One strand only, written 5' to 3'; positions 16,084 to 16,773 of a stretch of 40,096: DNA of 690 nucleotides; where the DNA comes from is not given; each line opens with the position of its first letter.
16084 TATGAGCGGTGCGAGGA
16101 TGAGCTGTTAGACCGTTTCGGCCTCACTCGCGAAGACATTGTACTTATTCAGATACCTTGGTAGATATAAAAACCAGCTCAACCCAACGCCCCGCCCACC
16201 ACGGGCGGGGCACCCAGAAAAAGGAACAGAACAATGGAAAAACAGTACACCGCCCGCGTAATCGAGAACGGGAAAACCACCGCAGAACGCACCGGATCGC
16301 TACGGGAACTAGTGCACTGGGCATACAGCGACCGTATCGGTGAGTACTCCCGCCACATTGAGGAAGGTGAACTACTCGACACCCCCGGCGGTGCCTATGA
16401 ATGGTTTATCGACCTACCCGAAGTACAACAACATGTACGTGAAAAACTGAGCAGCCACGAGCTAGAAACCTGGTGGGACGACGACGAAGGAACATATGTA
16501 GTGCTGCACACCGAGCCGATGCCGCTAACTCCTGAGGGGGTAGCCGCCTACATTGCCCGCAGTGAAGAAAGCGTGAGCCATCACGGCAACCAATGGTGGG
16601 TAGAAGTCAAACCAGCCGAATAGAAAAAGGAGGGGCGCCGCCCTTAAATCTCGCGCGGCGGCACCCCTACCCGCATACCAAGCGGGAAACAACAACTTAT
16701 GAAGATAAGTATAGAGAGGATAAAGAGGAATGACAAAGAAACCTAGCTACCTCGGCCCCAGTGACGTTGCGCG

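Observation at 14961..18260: Plus-strand accessory island between integrase and lysis genes: six or seven unknown genes with their own promoters and terminator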

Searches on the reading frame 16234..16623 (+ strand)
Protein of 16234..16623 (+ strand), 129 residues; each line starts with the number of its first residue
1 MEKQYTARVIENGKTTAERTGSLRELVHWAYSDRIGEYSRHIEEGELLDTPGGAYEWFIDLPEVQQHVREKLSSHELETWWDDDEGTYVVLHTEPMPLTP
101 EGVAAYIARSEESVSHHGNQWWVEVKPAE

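Call 6: search_protein_families(library=pfam, max_evalue=1, proteins=[window:16234-16623:+])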
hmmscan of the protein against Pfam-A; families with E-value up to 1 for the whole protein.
window:16234-16623:+ (129 aa): 4 families
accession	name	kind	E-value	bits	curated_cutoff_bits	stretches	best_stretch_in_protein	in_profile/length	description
PF18697.7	MLVIN_C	-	0.094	12.9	29.2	1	73-108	15-47/56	Murine leukemia virus (MLV) integrase (IN) C-terminal domain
PF11767.14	SET_assoc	-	0.19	11.8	24.1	1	66-92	15-41/66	Histone lysine methyltransferase SET associated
PF16963.10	PelD_GGDEF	-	0.23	11.8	27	1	79-118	55-93/125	PelD GGDEF domain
PF02002.24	TFIIE_alpha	-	0.23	11.8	22.9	1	22-73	43-90/105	TFIIE alpha subunit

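Call 7: search_protein_families(library=phrogs, max_evalue=0.01, proteins=[window:16234-16623:+])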
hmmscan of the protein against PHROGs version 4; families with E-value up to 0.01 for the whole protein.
window:16234-16623:+ (129 aa): 0 families

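Call 8: search_protein_families(library=padloc, max_evalue=0.1, proteins=[window:16234-16623:+])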
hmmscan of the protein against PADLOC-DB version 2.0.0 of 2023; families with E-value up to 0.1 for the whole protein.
window:16234-16623:+ (129 aa): 1 family
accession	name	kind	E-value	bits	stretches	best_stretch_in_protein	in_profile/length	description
PDLC00491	JetB1|JetB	-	0.03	11.8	1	81-114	203-236/269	DUF4194 domain; MukE-like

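Call 9: search_protein_families(library=ncbifam, max_evalue=0.1, proteins=[window:16234-16623:+])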
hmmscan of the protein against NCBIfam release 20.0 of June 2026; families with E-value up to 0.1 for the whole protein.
window:16234-16623:+ (129 aa): 0 families

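Call 34: search_dna_similar(query=window:16234-16623:+, collection=phages, mode=protein, max_rows=25, max_evalue=0.01)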
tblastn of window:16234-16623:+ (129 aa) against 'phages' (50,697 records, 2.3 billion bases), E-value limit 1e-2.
Records with a match: 1; places in all: 1; records where one place covers at least 80% of the query: 1.
Best place of each record, by identity: 90-95% 1.
By first word of the organism name: Caudovirus 1.
By host as written in the record: Homo sapiens 1.
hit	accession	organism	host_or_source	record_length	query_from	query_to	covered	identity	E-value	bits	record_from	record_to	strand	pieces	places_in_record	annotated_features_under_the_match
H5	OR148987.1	Caudovirus D_HF5_3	Homo sapiens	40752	1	129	100%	92.2%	9e-74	243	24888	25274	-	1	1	hypothetical protein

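Call 113: search_solved_structures(query=window:16234-16623:+, max_evalue=1)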
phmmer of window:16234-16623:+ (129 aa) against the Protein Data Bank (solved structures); distinct sequences matched with E-value up to 1: 2.
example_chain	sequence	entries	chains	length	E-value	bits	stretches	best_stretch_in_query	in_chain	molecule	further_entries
7m58_A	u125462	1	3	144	0.26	14.7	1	29-66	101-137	Tautomerase_3 domain-containing protein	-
7cka_A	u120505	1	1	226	0.81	13.1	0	53-91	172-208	Heme oxygenase 1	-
